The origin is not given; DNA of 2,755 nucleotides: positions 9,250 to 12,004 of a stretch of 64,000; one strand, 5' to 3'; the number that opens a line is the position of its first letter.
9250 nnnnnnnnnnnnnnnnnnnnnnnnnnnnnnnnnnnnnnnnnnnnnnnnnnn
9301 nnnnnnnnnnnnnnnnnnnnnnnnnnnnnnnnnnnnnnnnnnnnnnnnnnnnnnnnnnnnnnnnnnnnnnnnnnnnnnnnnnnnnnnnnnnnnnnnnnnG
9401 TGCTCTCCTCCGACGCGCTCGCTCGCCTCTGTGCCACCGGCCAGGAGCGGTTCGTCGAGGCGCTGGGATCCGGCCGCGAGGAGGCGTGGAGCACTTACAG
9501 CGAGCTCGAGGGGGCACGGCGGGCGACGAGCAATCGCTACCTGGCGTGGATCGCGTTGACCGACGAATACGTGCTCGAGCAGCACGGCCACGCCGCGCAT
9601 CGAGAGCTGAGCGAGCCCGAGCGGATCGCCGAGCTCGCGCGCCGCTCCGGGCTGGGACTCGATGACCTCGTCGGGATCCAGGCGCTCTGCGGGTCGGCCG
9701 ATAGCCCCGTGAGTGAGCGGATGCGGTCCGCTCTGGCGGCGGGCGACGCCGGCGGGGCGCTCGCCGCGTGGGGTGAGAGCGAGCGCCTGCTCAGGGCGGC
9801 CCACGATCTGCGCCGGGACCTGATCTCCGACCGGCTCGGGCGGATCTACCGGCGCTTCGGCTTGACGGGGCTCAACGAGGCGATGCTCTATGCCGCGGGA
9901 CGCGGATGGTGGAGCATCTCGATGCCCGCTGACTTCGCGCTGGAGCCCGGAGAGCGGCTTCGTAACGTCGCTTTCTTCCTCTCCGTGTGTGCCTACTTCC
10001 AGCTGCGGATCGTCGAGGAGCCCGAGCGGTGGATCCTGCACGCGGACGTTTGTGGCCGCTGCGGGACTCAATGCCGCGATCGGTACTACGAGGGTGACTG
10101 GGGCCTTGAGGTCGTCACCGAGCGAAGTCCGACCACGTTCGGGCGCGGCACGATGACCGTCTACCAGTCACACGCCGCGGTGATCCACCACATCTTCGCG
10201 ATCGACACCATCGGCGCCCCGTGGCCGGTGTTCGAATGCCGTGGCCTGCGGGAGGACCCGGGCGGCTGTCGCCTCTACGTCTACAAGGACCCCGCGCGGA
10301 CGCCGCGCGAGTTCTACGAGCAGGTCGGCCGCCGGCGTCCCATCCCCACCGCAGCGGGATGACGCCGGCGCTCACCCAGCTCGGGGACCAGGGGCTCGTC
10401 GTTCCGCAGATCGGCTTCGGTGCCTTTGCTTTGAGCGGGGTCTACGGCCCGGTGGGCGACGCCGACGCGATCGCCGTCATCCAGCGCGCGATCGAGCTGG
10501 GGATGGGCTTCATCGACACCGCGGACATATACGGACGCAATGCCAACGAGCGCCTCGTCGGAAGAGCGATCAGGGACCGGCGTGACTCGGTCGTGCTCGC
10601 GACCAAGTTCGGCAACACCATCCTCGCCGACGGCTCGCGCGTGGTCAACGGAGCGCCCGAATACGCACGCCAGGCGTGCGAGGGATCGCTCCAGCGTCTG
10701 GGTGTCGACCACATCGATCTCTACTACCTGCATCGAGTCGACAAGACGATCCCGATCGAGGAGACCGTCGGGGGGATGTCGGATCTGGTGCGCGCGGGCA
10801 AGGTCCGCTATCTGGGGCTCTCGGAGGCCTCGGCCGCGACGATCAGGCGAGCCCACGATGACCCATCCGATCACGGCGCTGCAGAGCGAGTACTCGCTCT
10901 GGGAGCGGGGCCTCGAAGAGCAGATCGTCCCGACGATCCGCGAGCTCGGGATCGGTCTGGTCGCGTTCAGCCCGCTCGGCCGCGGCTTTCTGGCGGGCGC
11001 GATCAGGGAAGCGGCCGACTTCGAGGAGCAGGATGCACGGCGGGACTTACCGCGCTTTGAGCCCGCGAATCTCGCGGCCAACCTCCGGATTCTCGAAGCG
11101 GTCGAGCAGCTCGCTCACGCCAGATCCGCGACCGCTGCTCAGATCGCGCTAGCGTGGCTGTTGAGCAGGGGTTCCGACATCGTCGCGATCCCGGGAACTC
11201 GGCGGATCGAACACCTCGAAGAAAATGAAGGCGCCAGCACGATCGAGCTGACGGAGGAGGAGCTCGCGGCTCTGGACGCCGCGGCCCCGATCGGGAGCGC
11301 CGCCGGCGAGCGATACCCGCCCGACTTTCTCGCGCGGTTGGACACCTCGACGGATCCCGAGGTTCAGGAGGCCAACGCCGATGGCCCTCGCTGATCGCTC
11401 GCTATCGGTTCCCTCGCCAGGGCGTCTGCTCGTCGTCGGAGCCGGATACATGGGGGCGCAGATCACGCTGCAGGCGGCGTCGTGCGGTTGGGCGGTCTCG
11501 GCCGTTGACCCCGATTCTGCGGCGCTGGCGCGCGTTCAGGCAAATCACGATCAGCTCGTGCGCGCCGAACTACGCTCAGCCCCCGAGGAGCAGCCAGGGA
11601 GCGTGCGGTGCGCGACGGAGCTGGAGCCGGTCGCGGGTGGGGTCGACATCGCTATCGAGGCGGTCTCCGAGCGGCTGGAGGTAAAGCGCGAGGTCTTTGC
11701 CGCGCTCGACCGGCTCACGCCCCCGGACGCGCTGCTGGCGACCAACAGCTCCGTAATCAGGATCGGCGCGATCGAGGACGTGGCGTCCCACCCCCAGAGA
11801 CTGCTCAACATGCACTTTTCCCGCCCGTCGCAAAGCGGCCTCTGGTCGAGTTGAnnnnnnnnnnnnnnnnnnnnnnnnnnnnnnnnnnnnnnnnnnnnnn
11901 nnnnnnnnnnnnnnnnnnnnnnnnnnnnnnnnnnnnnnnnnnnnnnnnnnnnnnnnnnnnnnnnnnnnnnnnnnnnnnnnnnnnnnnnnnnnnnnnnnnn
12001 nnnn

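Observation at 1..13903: Self-contained catabolic island for an unknown hydroxylated aromatic or heterocyclic substrate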

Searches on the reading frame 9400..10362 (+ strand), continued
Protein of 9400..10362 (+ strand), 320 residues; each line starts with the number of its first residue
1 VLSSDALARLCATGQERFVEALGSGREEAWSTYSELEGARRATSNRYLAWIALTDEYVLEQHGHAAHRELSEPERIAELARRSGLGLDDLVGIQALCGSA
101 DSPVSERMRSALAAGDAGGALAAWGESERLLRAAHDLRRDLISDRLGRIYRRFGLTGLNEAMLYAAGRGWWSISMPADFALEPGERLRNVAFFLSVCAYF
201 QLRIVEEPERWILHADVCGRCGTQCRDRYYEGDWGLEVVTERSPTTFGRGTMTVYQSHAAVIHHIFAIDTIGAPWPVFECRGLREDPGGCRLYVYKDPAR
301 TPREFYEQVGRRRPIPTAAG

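Call 87: search_protein_families(library=ncbifam, proteins=[L014:367-1290:+, L003:10960-11994:+, L027:6976-8370:+, L014:2303-4000:+, L014:1287-2306:+], max_evalue=1e-10)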
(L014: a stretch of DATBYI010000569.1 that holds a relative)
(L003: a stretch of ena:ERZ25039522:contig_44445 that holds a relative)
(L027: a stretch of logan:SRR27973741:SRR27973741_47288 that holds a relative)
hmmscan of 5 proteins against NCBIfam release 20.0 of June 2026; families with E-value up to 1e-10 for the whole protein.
L014:367-1290:+ (307 aa): 6 families
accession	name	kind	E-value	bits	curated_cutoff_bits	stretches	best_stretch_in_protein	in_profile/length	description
NF053535.1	DhyDRhmHlse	equivalog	1.8e-68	230.9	500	1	75-295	59-280/284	2,4-didehydro-3-deoxy-L-rhamnonate hydrolase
TIGR02303.1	HpaG-C-term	equivalog_domain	1.6e-53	181.7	276.4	1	79-295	36-244/245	4-hydroxyphenylacetate degradation bifunctional isomerase/decarboxylase, C-terminal subunit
NF011750.0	PRK15203.1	equivalog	3.9e-42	144.5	811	1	87-296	223-425/429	4-hydroxyphenylacetate degradation bifunctional isomerase/decarboxylase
NF009399.0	PRK12764.1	equivalog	1e-34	120.4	444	1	84-286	19-212/501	fumarylacetoacetate hydrolase family protein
TIGR02305.1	HpaG-N-term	equivalog_domain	4.9e-33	114.4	228.65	1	106-293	28-205/205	4-hydroxyphenylacetate degradation bifunctional isomerase/decarboxylase, N-terminal subunit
NF007967.0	PRK10691.1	equivalog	1.9e-31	109.1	201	1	87-283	17-209/219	fumarylacetoacetate hydrolase family protein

L003:10960-11994:+ (344 aa): 7 families
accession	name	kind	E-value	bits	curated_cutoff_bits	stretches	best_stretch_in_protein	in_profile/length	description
NF007695.0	PRK10376.1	subfamily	7e-47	159.9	280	2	14-210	16-218/290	oxidoreductase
NF049922.1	MethglyxlRedYdjG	equivalog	5.7e-45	153.7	550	1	7-306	5-318/326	NADH-dependent methylglyoxal reductase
NF007388.0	PRK09912.1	subfamily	2.1e-33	115.7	448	1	37-307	45-330/346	L-glyceraldehyde 3-phosphate reductase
TIGR01293.1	Kv_beta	subfamily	4.4e-24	85.1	365.4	1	7-291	5-299/319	voltage-dependent potassium channel subunit beta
NF007912.0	PRK10625.1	equivalog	8e-20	71.5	415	1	131-308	155-337/346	NADP(H)-dependent aldo-keto reductase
NF008377.0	PRK11172.1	equivalog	1.7e-19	70.1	327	0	15-165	3-139/267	2,5-didehydrogluconate reductase DkgB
NF008598.0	PRK11565.1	equivalog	2.1e-14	53.3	425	1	4-164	5-147/275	2,5-didehydrogluconate reductase DkgA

L027:6976-8370:+ (464 aa): 19 families
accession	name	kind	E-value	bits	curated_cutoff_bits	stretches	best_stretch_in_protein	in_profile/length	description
NF004474.0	PRK05808.1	subfamily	6.6e-56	189.7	408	1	15-288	5-282/283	3-hydroxybutyryl-CoA dehydrogenase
NF006143.0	PRK08293.1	equivalog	3e-55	187.6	312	1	15-291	6-290/291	3-hydroxyacyl-CoA dehydrogenase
NF006124.0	PRK08268.1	subfamily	3e-54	184.8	508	1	15-296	9-295/507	3-hydroxyacyl-CoA dehydrogenase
NF006722.0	PRK09260.1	equivalog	2.4e-49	168.1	429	1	15-289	4-282/289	3-hydroxyacyl-CoA dehydrogenase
TIGR02279.1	PaaC-3OHAcCoADH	equivalog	8.8e-48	163.4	669.4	1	15-338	7-331/503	3-hydroxyacyl-CoA dehydrogenase PaaH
NF005875.0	PRK07819.1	subfamily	6.1e-44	150.6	319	1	15-288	7-286/287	3-hydroxybutyryl-CoA dehydrogenase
NF042925.1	FHMPC_DH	equivalog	1.6e-42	145.9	500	1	15-289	2-281/304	5-formyl-3-hydroxy-2-methylpyridine 4-carboxylate 5-dehydrogenase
NF005715.0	PRK07530.1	equivalog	1.2e-41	143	420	1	16-289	7-284/292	3-hydroxybutyryl-CoA dehydrogenase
NF008363.0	PRK11154.1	equivalog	5.6e-37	127.2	869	1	15-289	311-587/708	fatty acid oxidation complex subunit alpha FadJ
NF008727.0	PRK11730.1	equivalog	3e-36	125.1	870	1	15-289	315-593/717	fatty acid oxidation complex subunit alpha FadB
NF004699.0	PRK06035.1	equivalog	5.1e-35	121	500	1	16-281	6-278/294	3-hydroxyacyl-CoA dehydrogenase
NF004783.0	PRK06129.1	equivalog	1.3e-34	120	347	1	15-223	4-218/315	3-hydroxyacyl-CoA dehydrogenase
NF006125.0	PRK08269.1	equivalog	3.1e-34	118.5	427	1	14-289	6-297/334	3-hydroxybutyryl-CoA dehydrogenase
TIGR02440.1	FadJ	equivalog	6.7e-31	107.3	968.45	1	15-291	306-584/699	fatty acid oxidation complex subunit alpha FadJ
TIGR02437.1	FadB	equivalog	9.8e-29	100.2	933.55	1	17-289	317-593/714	fatty acid oxidation complex subunit alpha FadB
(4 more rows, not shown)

L014:2303-4000:+ (565 aa): 172 families (the best 25 are shown)
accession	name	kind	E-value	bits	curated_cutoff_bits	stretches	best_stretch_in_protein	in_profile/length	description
NF008442.0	PRK11288.1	equivalog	2.9e-113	378.8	689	1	27-523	8-494/504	L-arabinose ABC transporter ATP-binding protein AraG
NF041861.1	YtfR_transport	equivalog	3.5e-106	355.5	850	1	30-523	5-489/492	galactofuranose ABC transporter, ATP-binding protein YtfR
NF008030.0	PRK10762.1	equivalog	9.4e-103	344.6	745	1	30-525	8-492/501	ribose ABC transporter ATP-binding protein RbsA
NF047930.1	ABC_ATP_B6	equivalog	6.4e-102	341.8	670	1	28-514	4-498/510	putative B6 ABC transporter ATP-binding protein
NF010069.0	PRK13549.1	equivalog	7.1e-102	341.5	699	1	28-528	7-505/513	xylose ABC transporter ATP-binding protein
NF011967.0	PRK15439.1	equivalog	6e-99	331.8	586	1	23-527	8-502/510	autoinducer 2 ABC transporter ATP-binding protein LsrA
NF040905.2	GguA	equivalog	5.8e-96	321.8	810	1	28-522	3-498/500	multiple monosaccharide ABC transporter ATP-binding protein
NF007253.0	PRK09700.1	equivalog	3.6e-94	316.2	772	1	24-524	3-506/510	D-allose ABC transporter ATP-binding protein AlsA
TIGR02633.1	xylG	equivalog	3.6e-90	302.8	723.65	1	30-523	5-498/500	D-xylose ABC transporter ATP-binding protein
NF008215.0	PRK10982.1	equivalog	1.9e-82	277.5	828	1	28-521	15-499/506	galactose/methyl galactoside ABC transporter ATP-binding protein MglA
TIGR03873.1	F420-0_ABC_ATP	hypoth_equivalog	2.1e-51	174.6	372.4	2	33-246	8-220/256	putative F420-0 ABC transporter ATP-binding protein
TIGR01188.1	drrA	subfamily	4.3e-51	174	312.45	2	34-245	1-206/302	daunorubicin resistance ABC transporter, ATP-binding protein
TIGR03410.1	urea_trans_UrtE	equivalog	9.5e-51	172.5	285.8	2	30-254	4-223/230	urea ABC transporter ATP-binding subunit UrtE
NF007082.0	PRK09536.1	equivalog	3.2e-50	171.4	537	2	27-244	4-220/402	corrinoid ABC transporter ATPase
NF040873.1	AztA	equivalog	9.1e-50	168.9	220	2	36-233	2-189/191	zinc ABC transporter ATP-binding protein AztA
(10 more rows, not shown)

L014:1287-2306:+ (339 aa): 9 families
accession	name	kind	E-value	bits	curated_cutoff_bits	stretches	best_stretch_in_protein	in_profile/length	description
NF008441.0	PRK11285.1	equivalog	3.4e-47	161.2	378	1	23-329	19-324/333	L-arabinose ABC transporter permease AraH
NF040906.3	GguB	equivalog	1.2e-45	156.4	450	2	175-327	218-368/375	multiple monosaccharide ABC transporter permease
NF007067.0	PRK09512.1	equivalog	2.8e-45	154.9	398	1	39-325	23-314/321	ribose ABC transporter permease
NF007252.0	PRK09699.1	equivalog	2.9e-45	155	396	1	39-327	30-320/326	D-allose ABC transporter permease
NF007014.0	PRK09478.1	equivalog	5.6e-40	137.7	386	1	38-327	19-327/336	galactose/methyl galactoside ABC transporter permease MglC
NF008630.0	PRK11618.1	equivalog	6.6e-40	137.3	363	1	38-336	12-317/331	galactofuranose ABC transporter, permease protein YjfF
NF011961.0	PRK15432.1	equivalog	6.4e-28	98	388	1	33-327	8-303/344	autoinducer 2 ABC transporter permease LsrC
NF011612.1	PRK15038.1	equivalog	1.7e-22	80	500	1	36-323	6-301/322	autoinducer 2 ABC transporter permease LsrD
NF041862.1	YtfT_transport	equivalog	5.1e-18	65.3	535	1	67-322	61-318/339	galactofuranose ABC transporter, ATP-binding protein YtfT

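Call 90: search_protein_representatives(alignment_id=A1)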
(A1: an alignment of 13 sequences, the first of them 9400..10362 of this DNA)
Query: 13 sequences, 319 profile positions. Proteins with E-value up to 0.001 (for the whole library): 330; up to 1e-10: 131; up to 1e-30: 41. The best 150 are listed.
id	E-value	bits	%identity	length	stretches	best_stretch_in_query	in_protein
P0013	8.3e-150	514.4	-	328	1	1-316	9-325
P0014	9.0e-108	376.3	-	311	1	1-311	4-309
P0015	1.4e-99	349.3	-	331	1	1-314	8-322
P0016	8.7e-95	333.6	-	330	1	1-313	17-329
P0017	4.0e-79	282.2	-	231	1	53-282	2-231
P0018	1.1e-78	280.7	-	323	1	2-314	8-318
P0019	7.6e-72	258.2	-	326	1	2-316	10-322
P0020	8.1e-63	228.6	-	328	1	2-314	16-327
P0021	7.6e-60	218.8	-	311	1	1-315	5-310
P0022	6.5e-59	215.7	-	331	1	2-316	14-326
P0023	3.0e-58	213.6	-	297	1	5-215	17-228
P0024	4.4e-58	213.0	-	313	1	2-315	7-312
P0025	4.9e-57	209.6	-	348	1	2-317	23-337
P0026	3.6e-53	196.9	-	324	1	1-314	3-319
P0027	4.8e-53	196.5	-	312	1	2-310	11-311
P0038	8.2e-40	153.0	-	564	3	93-315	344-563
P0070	4.6e-22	94.7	-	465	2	119-314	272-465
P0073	8.5e-21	90.5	-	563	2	86-314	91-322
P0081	4.1e-18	81.7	-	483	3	99-314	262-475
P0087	6.3e-17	77.8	-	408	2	106-316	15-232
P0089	9.7e-17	77.2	-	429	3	203-314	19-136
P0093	4.2e-16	75.1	-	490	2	201-312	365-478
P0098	2.9e-15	72.3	-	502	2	100-314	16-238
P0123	3.0e-12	62.4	-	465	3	106-312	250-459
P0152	9.8e-10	54.2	-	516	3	237-314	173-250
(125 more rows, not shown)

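Call 91: search_protein_families(library=pfam, proteins=[P0038, P0070, P0073, P0081, P0093, P0098, P0087, P0089, P0123, P0152], max_evalue=0.001)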
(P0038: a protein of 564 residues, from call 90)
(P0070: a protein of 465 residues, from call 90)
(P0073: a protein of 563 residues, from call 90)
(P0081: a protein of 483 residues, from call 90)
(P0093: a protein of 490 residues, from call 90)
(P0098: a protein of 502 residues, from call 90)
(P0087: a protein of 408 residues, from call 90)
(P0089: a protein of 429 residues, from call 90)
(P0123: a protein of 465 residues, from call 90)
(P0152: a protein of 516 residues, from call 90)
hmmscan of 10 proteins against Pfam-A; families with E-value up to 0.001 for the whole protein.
P0038 (564 aa): 1 family
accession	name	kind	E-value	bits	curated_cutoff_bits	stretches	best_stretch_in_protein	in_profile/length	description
PF07721.20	TPR_4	-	0.00051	20.8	27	0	303-320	8-25/26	Tetratricopeptide repeat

P0070 (465 aa): 0 families

P0073 (563 aa): 0 families

P0081 (483 aa): 0 families

P0093 (490 aa): 0 families

P0098 (502 aa): 0 families

P0087 (408 aa): 0 families

P0089 (429 aa): 0 families

P0123 (465 aa): 0 families

P0152 (516 aa): 0 families

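Call 93: find_encoding_contigs(protein=L024:125-1141:+, flank=10000, max_places=1)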
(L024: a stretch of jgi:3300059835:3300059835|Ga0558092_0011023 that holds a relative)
Protein L024:125-1141:+ (338 aa): 2 contigs read that carry it; 1 place shown.
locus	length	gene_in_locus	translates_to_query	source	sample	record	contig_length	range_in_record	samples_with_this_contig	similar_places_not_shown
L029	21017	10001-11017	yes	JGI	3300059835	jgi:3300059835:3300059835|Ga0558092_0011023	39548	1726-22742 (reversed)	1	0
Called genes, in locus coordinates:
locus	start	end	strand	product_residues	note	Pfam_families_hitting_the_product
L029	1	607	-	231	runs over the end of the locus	PF00561:Abhydrolase_1, PF12146:Hydrolase_4, PF12697:Abhydrolase_6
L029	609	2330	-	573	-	PF01494:FAD_binding_3, PF00890:FAD_binding_2 (faint), PF01266:DAO (faint), PF07992:Pyr_redox_2 (faint), PF21274:Rng_hyd_C (weak)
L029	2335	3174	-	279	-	PF05853:BKACE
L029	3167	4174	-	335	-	PF01557:FAA_hydrolase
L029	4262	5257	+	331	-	PF00903:Glyoxalase, PF13669:Glyoxalase_4 (faint), PF18029:Glyoxalase_6 (faint), PF00903:Glyoxalase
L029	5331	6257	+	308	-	PF04909:Amidohydro_2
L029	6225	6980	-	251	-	PF00392:GntR, PF07729:FCD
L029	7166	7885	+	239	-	PF00392:GntR, PF07729:FCD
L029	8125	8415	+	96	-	-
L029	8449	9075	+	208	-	-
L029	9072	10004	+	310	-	PF01557:FAA_hydrolase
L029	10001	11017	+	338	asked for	PF02653:BPD_transp_2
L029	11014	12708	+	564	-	PF00005:ABC_tran, PF13304:AAA_21 (faint), PF00005:ABC_tran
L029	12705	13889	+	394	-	PF13407:Peripla_BP_4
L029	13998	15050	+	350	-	PF04909:Amidohydro_2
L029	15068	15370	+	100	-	-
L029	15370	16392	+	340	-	PF01557:FAA_hydrolase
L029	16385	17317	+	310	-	PF00903:Glyoxalase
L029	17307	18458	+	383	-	PF00070:Pyr_redox (faint), PF01266:DAO (faint), PF01494:FAD_binding_3, PF07992:Pyr_redox_2 (faint)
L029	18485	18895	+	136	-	PF07883:Cupin_2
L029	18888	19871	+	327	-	-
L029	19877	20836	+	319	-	-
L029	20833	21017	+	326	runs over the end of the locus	PF00248:Aldo_ket_red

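Call 94: find_encoding_contigs(protein=L003:1431-2336:+, flank=10000, max_places=1)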
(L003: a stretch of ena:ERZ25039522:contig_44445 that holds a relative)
Protein L003:1431-2336:+ (301 aa): 1 contig read that carries it; 1 place shown.
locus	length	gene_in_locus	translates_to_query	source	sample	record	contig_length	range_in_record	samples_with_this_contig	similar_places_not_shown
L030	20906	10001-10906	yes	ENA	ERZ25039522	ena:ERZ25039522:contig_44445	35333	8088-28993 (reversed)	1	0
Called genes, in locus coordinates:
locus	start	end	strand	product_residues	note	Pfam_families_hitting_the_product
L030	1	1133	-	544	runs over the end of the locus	PF00890:FAD_binding_2 (weak), PF01266:DAO, PF01494:FAD_binding_3, PF03486:HI0933_like (faint), PF07992:Pyr_redox_2 (weak), PF12831:FAD_oxidored (weak), PF13450:NAD_binding_8 (faint)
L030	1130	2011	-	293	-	PF05853:BKACE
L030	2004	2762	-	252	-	PF04199:Cyclase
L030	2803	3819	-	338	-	PF01557:FAA_hydrolase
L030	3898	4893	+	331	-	PF00903:Glyoxalase, PF13669:Glyoxalase_4 (faint), PF18029:Glyoxalase_6 (faint), PF00903:Glyoxalase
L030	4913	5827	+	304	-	PF04909:Amidohydro_2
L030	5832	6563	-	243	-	PF00392:GntR, PF07729:FCD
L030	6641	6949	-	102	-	PF01494:FAD_binding_3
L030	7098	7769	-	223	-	PF01494:FAD_binding_3, PF07992:Pyr_redox_2 (faint)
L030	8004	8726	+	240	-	PF00392:GntR, PF07729:FCD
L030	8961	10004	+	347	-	PF01557:FAA_hydrolase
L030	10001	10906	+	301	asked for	PF02653:BPD_transp_2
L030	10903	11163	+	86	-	PF00005:ABC_tran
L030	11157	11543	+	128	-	PF00005:ABC_tran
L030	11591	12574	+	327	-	PF00005:ABC_tran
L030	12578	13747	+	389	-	PF13407:Peripla_BP_4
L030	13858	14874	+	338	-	PF04909:Amidohydro_2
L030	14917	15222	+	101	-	-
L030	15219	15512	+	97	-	-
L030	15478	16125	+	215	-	PF01557:FAA_hydrolase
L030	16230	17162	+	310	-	PF00903:Glyoxalase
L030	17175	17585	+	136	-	PF07883:Cupin_2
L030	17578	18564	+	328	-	-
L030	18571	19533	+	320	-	-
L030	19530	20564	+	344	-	PF00248:Aldo_ket_red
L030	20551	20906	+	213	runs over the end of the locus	PF02737:3HCDH_N (weak), PF03446:NAD_binding_2 (weak), PF02737:3HCDH_N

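Call 98: search_protein_families(library=pfam, proteins=[L029:8125-8415:+, L029:8449-9075:+], max_evalue=0.01)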
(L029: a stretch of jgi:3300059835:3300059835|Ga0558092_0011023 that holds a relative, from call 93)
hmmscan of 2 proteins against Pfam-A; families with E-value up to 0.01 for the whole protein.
L029:8125-8415:+ (96 aa): 0 families

L029:8449-9075:+ (208 aa): 0 families

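Call 109: search_protein_families(library=ncbifam, proteins=[L030:2004-2762:-], max_evalue=0.00001)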
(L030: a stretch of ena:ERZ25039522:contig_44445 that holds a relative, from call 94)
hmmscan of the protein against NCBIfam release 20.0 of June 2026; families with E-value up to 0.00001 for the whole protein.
L030:2004-2762:- (252 aa): 1 family
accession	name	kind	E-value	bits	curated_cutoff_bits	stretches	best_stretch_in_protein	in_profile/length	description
TIGR03035.1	trp_arylform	equivalog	2.2e-12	47.4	223.05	1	59-199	41-168/206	arylformamidase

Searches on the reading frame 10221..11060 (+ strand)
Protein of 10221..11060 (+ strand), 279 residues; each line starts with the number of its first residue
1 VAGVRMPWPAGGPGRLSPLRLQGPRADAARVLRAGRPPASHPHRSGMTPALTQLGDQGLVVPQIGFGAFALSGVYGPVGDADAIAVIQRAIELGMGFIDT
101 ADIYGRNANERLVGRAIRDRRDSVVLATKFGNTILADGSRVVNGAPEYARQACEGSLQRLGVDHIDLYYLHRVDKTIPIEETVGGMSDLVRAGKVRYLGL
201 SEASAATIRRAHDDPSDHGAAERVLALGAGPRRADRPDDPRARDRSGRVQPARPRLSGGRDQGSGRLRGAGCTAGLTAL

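Call 5: search_protein_families(library=pfam, proteins=[window:10221-11060:+], max_evalue=0.01)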
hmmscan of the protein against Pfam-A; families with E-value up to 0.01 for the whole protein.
window:10221-11060:+ (279 aa): 1 family
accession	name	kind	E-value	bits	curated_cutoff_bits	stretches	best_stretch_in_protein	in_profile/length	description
PF00248.27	Aldo_ket_red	-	1e-42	146.7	24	1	64-213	2-151/291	Aldo/keto reductase family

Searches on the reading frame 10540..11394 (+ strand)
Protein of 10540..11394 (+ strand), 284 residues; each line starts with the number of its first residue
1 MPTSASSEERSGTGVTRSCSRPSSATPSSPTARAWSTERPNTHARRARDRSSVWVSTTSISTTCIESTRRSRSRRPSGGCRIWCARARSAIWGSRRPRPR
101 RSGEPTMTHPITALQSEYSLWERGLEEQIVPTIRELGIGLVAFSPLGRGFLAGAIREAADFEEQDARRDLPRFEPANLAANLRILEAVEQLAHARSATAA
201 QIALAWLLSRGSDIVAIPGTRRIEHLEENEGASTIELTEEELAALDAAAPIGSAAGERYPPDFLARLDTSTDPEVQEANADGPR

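Call 5: search_protein_families(library=pfam, proteins=[window:10540-11394:+], max_evalue=0.01)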
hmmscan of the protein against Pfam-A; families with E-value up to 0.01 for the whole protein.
window:10540-11394:+ (284 aa): 1 family
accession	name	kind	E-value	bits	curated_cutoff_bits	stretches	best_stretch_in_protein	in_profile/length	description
PF00248.27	Aldo_ket_red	-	5.2e-28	98.4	24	1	109-248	155-289/291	Aldo/keto reductase family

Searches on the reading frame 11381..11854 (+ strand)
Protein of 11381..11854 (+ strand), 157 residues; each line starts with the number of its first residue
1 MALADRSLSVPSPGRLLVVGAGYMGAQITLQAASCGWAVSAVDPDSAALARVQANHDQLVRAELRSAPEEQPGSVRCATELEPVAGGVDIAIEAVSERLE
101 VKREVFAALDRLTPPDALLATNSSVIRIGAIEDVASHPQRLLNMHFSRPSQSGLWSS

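Call 5: search_protein_families(library=pfam, proteins=[window:11381-11854:+], max_evalue=0.01)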
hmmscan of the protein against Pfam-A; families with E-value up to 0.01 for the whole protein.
window:11381-11854:+ (157 aa): 6 families
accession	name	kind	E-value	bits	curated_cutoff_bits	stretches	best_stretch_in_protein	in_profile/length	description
PF02737.24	3HCDH_N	-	1.2e-30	107.2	22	1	18-150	4-141/180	3-hydroxyacyl-CoA dehydrogenase, NAD binding domain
PF03721.20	UDPG_MGDP_dh_N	-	0.0002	21.5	27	1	16-92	3-81/187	UDP-glucose/GDP-mannose dehydrogenase family, NAD binding domain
PF07992.20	Pyr_redox_2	-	0.001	19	26.1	1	10-65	139-194/291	Pyridine nucleotide-disulphide oxidoreductase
PF03446.21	NAD_binding_2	-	0.0011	19.5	21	1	18-119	4-90/161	NAD binding domain of 6-phosphogluconate dehydrogenase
PF01262.27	AlaDh_PNT_C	-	0.0012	18.8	23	1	10-92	23-97/214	Alanine dehydrogenase/PNT, C-terminal domain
PF01266.30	DAO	-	0.0044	17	27.9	1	16-85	2-58/353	FAD dependent oxidoreductase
